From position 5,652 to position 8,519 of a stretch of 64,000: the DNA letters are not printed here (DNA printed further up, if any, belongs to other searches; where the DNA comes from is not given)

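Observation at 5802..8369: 855-aa secreted coiled-coil protein with a basic C-terminal tail inserted into the T4SS operon between traG and traI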

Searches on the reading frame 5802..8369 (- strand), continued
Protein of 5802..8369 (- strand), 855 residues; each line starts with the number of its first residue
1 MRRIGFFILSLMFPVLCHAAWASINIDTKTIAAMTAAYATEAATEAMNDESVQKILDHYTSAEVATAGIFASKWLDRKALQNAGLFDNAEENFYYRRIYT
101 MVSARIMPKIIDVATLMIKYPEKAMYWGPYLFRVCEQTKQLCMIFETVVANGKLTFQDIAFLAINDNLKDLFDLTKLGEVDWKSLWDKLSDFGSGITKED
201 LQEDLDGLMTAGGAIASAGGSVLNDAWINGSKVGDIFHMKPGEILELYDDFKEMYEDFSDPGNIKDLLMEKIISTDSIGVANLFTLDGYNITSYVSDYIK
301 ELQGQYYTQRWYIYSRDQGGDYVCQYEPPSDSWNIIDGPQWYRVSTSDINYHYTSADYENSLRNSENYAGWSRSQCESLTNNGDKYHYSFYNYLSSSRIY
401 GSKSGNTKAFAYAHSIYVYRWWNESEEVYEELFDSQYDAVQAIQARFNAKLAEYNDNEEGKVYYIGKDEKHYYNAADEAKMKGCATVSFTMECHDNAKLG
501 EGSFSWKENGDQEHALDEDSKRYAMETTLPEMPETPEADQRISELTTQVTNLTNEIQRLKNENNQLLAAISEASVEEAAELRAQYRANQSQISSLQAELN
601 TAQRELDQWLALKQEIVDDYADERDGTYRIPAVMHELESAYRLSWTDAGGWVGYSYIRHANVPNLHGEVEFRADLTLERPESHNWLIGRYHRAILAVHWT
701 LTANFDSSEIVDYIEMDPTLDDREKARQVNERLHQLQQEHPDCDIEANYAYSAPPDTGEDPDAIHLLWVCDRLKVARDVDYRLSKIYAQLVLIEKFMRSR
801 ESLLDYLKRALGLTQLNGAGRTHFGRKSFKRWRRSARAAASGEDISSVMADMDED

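Call 37: search_solved_structures(query=A2, max_evalue=10, show_alignments=2)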
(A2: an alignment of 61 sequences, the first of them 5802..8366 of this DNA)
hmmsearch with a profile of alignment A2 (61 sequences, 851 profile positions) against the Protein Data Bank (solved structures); distinct sequences matched with E-value up to 10: 378 (the best 60 are shown).
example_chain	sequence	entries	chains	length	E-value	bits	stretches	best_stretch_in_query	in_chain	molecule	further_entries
8qox_B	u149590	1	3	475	1.9e-05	26.1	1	536-622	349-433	Conserved membrane protein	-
9r1o_A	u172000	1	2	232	3.7e-05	25.1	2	542-611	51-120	sc-apCC-6-DPH-NR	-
5xg2_A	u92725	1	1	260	0.00015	23.1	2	524-615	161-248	Chromosome partition protein Smc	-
4zry_B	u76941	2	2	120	0.00021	22.6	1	536-616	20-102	Keratin, type II cytoskeletal 1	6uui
3tnu_B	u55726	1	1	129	0.00031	22.1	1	528-617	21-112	Keratin, type II cytoskeletal 5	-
6fia_A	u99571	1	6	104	0.00036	21.9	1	545-643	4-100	LINE-1 retrotransposable element ORF1 protein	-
5apu_A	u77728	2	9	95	0.00039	21.7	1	541-608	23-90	GENERAL CONTROL PROTEIN GCN4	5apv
9tlt_A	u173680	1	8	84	0.00046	21.5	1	542-614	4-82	Sc-apCC-2-KLHL20-4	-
5apt_A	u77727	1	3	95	0.00066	21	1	541-608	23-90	GENERAL CONTROL PROTEIN GCN4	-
6kos_A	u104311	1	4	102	0.00074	20.8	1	538-622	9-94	SUWA (Super WA20)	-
2jee_A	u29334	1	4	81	0.0009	20.5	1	539-609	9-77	CELL DIVISION PROTEIN ZAPB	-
5apx_A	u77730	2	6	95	0.0014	19.9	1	541-608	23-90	GENERAL CONTROL PROTEIN GCN4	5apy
6pf2_A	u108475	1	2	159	0.0016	19.7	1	533-637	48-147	Myosin, heavy polypeptide 7, cardiac muscle, beta variant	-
2ld3_A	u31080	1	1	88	0.0018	19.5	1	535-611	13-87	Myosin VI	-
4lin_A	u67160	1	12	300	0.0023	19.2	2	526-617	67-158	Tail needle protein gp26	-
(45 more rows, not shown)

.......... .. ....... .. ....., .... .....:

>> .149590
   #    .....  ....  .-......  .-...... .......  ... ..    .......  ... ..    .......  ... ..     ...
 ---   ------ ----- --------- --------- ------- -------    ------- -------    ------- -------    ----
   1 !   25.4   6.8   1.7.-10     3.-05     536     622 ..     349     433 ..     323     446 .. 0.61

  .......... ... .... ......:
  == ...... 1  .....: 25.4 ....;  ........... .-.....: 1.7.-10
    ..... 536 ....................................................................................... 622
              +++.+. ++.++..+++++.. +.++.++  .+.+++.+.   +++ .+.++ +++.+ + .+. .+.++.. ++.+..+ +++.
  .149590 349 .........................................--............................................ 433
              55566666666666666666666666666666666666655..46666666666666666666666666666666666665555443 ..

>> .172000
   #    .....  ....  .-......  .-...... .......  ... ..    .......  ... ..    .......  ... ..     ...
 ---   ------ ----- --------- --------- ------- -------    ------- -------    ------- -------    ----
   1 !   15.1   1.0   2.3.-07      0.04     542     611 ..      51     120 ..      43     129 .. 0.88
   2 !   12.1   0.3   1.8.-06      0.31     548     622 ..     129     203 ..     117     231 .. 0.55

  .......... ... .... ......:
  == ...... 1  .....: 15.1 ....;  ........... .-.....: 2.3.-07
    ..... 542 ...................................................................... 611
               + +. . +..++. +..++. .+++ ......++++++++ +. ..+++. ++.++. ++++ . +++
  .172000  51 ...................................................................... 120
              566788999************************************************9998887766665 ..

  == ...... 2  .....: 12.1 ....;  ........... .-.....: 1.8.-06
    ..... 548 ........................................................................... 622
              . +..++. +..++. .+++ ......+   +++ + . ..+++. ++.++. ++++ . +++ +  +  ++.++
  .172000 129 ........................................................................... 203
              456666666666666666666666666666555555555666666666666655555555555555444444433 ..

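Call 42: find_related_loci(query=A1, collection=genome_contigs, flank=8000)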
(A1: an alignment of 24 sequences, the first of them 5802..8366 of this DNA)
Query A1 (854 aa) in genome_contigs; peptide patterns used: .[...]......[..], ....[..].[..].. (x = any residue, [..] = any of these).
58 stretches matched a pattern; 46 encode a relative of the query (tblastn E <= 1e-3); 44 distinct loci.
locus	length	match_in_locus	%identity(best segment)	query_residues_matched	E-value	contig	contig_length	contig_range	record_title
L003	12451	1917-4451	69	1-844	0e+0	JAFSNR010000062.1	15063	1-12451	MAG: Prevotella sp. isolate RGIG3308 Goat_Reticulum-5__c111979, whole genome shotgun sequence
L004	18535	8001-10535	69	1-844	0e+0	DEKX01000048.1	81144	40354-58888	MAG TPA_asm: Prevotella sp. UBA2711 UBA2711_contig_104, whole genome shotgun sequence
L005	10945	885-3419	69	1-844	0e+0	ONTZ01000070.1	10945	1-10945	uncultured Prevotella sp. isolate RUG647 genome assembly, contig: scaffold_9362, whole genome shotgun sequence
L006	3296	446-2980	69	1-844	0e+0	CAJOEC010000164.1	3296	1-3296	uncultured Prevotella sp. isolate Red_deer_2_mag_11 genome assembly, contig: scaffold_41218, whole genome shotgun sequen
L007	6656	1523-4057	69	1-844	0e+0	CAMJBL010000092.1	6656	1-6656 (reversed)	MAG: uncultured Prevotella sp. isolate SRR12081303_bin.19_metaWRAP_v1.3_MAG genome assembly, contig: ERZ12289767.18225,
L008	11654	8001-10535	69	1-844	0e+0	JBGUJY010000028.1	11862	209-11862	MAG: Prevotella sp. isolate ruminal_MAG_293 ruminal_MAG_293_contig_0028, whole genome shotgun sequence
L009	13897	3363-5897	69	1-844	0e+0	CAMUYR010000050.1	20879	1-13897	MAG TPA_asm: uncultured Prevotella sp. isolate SRR8387720_bin.64_metaWRAP_v1.3_MAG genome assembly, contig: ERZ14209546.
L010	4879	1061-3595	69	1-844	0e+0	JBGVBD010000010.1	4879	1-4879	MAG: Prevotella sp. isolate ruminal_MAG_415 ruminal_MAG_415_contig_0010, whole genome shotgun sequence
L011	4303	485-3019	69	1-844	0e+0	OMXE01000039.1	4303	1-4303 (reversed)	uncultured Prevotella sp. isolate RUG047 genome assembly, contig: scaffold_13015, whole genome shotgun sequence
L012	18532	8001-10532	69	1-844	0e+0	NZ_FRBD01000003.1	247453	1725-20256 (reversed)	Xylanibacter ruminicola strain KHT3, whole genome shotgun sequence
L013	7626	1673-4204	69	1-844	0e+0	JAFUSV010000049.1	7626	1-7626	MAG: Prevotella sp. isolate RGIG4794 Roe_deer_Reticulum-3__c69411, whole genome shotgun sequence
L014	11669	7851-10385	69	1-844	0e+0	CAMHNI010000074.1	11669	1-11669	MAG: uncultured Prevotellaceae bacterium isolate SRR11784288_bin.7_metaWRAP_v1.3_MAG genome assembly, contig: ERZ1220274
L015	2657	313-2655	72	7-787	0e+0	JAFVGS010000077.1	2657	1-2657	MAG: Prevotella sp. isolate RGIG5155 Sheep_Abomasum-5__c294497, whole genome shotgun sequence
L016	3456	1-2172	69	120-844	0e+0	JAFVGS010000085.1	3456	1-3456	MAG: Prevotella sp. isolate RGIG5155 Sheep_Abomasum-5__c544750, whole genome shotgun sequence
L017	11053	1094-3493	70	44-844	0e+0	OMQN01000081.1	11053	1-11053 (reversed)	uncultured Prevotellaceae bacterium isolate RUG785 genome assembly, contig: scaffold_4814, whole genome shotgun sequence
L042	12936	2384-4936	31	7-841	2e-120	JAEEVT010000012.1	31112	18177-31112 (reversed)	MAG: Prevotella sp. isolate Tb.RUG.460 NODE_5654_length_31112_cov_1.129869, whole genome shotgun sequence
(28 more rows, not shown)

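Call 55: predict_structure(alignment_id=A2)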
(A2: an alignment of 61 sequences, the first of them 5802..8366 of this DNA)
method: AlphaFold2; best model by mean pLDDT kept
length: 854 residues; sequences in the alignment: 61
mean_pLDDT: 81.9   pTM: 0.43
mean pLDDT of the five models: 81.9, 80.1, 78.3, 77.8, 76.6
residues with pLDDT >= 90: 311; 70-90: 402; 50-70: 104; < 50: 37
segments of 3 or more residues with pLDDT < 50: 19-22, 213-219, 236-238, 753-759, 814-816
pLDDT, mean of each block of 10 residues (from residue 1): 68 56 61 82 85 77 77 77 79 92 93 87 85 92 88 88 87 73 64 56 60 47 51 51 66 76 84 79 85 63 77 90 95 95 93 91 95 85 85 94 88 95 89 86 92 87 87 83 88 88 89 83 88 85 92 94 91 89 94 95 93 85 88 91 90 92 88 91 78 93 87 90 90 88 86 47 75 92 94 84 69 52 70 76 75 54
secondary structure, 60 per line:
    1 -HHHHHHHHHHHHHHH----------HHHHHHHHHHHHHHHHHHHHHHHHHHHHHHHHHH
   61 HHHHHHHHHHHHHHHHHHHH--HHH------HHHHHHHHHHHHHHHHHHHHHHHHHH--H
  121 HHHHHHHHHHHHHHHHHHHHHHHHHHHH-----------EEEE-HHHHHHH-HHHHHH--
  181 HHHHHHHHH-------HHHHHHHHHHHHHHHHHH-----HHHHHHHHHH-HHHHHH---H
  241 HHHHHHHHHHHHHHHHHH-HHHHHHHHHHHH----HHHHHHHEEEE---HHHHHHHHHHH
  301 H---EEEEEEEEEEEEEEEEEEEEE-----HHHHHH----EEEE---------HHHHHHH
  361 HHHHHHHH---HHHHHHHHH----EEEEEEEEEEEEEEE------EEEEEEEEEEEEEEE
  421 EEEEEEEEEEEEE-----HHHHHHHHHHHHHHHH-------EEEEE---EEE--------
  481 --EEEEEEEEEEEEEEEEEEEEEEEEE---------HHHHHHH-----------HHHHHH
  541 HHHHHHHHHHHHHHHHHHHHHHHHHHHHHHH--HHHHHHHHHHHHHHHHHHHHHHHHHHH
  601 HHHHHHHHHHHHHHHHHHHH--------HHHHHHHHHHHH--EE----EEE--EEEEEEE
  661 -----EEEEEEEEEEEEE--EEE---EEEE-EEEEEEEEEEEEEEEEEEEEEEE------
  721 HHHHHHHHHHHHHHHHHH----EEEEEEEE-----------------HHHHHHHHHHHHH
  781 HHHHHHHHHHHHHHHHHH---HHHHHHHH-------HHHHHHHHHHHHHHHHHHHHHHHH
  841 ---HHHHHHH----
elements in order (helices of 4 or more, strands of 3 or more residues): H2-16 H27-80 H92-117 H120-148 E160-163 H165-171 H173-178 H181-189 H197-214 H220-229 H231-236 H240-258 H260-271 H276-282 E283-286 H290-301 E305-325 H331-336 E341-344 H354-368 H372-380 E385-399 E406-433 H439-454 E462-466 E470-472 E483-507 H517-523 H535-571 H574-620 H629-640 E649-651 E654-660 E666-678 E681-683 E687-690 E692-714 H721-738 E743-750 H768-798 H802-809 H817-840 H844-850

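Call 76: fold_search(model_id=the predicted structure, library=pdb)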
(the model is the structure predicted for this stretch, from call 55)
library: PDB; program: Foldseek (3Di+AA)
matches with E <= 10: 550; with E <= 0.001: 0
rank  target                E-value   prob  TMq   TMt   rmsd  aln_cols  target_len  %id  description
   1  2eab_B                6.3e-02  0.44  0.05  0.05  17.4       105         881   15  Crystal structure of 1,2-a-L-fucosidase from Bifidobacterium bifidum (apo form) (released 2007-04-24)
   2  2eac_A                6.3e-02  0.44  0.05  0.05  17.4       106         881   15  Crystal structure of 1,2-a-L-fucosidase from Bifidobacterium bifidum in complex with deoxyfuconojirimycin (released 2007-04-24)
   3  5xu0_A                6.3e-02  0.23  0.07  0.20  21.0       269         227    9  Structure of the membrane fusion protein Spr0693 from Streptococcus pneumoniae R6 (released 2018-01-24)
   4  5xu0_B                7.8e-02  0.21  0.07  0.19  22.2       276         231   10  Structure of the membrane fusion protein Spr0693 from Streptococcus pneumoniae R6 (released 2018-01-24)
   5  2eac_B                9.1e-02  0.35  0.05  0.05  17.4       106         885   16  Crystal structure of 1,2-a-L-fucosidase from Bifidobacterium bifidum in complex with deoxyfuconojirimycin (released 2007-04-24)
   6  2eab_A                9.1e-02  0.30  0.04  0.04  17.6       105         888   18  Crystal structure of 1,2-a-L-fucosidase from Bifidobacterium bifidum (apo form) (released 2007-04-24)
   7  2ead_A                1.1e-01  0.25  0.05  0.04  18.1       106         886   15  Crystal structure of 1,2-a-L-fucosidase from Bifidobacterium bifidum in complex with substrate (released 2007-04-24)
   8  2ead_B                1.2e-01  0.33  0.05  0.05  17.8       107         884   16  Crystal structure of 1,2-a-L-fucosidase from Bifidobacterium bifidum in complex with substrate (released 2007-04-24)
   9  2eae_A                1.4e-01  0.23  0.05  0.05  17.4       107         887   20  Crystal structure of 1,2-a-L-fucosidase from Bifidobacterium bifidum in complexes with products (released 2007-04-24)
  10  5zdh_A                1.5e-01  0.03  0.05  0.07  21.7       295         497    8  CryoEM structure of ETEC Pilotin-Secretin AspS-GspD complex (released 2018-04-18)
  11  4ktr_A                1.9e-01  0.16  0.05  0.05  25.3       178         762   10  Crystal structure of 2-O-alpha-glucosylglycerol phosphorylase in complex with isofagomine and glycerol (released 2014-05-21)
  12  4ktp_B                1.9e-01  0.10  0.05  0.05  25.8       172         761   11  Crystal structure of 2-O-alpha-glucosylglycerol phosphorylase in complex with glucose (released 2014-05-21)
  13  6w0p_A                2.2e-01  0.11  0.04  0.05  25.2       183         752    6  Putative kojibiose phosphorylase from human microbiome (released 2020-03-18)
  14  3wiq_A                2.3e-01  0.28  0.05  0.05  20.9       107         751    6  Crystal structure of kojibiose phosphorylase complexed with kojibiose (released 2014-02-05)
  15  4ktr_B                2.3e-01  0.15  0.05  0.05  24.9       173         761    9  Crystal structure of 2-O-alpha-glucosylglycerol phosphorylase in complex with isofagomine and glycerol (released 2014-05-21)
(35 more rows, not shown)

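Call 104: find_encoding_contigs(protein=P0213, flank=9000, max_places=3)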
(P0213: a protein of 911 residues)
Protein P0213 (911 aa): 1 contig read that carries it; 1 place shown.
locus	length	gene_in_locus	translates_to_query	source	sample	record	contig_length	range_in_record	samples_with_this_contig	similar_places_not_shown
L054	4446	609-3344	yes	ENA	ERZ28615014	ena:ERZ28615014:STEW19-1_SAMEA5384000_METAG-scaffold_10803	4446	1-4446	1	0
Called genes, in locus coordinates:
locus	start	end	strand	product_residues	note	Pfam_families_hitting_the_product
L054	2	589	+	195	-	?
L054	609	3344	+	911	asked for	-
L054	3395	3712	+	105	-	-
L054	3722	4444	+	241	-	?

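Call 105: find_encoding_contigs(protein=P0223, flank=9000, max_places=3)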
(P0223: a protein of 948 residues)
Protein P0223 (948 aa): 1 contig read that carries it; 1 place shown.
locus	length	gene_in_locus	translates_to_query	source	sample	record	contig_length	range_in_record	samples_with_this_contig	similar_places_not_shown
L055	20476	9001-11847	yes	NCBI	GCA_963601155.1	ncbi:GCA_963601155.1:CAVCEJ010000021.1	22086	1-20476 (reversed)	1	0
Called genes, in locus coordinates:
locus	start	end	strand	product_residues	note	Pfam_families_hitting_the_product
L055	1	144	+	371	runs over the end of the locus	PF01381:HTH_3, PF06114:Peptidase_M78 (weak)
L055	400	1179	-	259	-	-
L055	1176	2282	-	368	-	PF02463:SMC_N (faint), PF13304:AAA_21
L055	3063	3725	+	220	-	-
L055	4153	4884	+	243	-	-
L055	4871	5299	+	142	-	PF13572:DUF4134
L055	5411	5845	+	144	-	PF13572:DUF4134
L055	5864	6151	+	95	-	PF13571:DUF4133 (weak)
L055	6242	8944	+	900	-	PF19044:P-loop_TraG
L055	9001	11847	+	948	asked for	-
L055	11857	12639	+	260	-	-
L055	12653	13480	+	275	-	-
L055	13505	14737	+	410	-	-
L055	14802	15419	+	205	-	-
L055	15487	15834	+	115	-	-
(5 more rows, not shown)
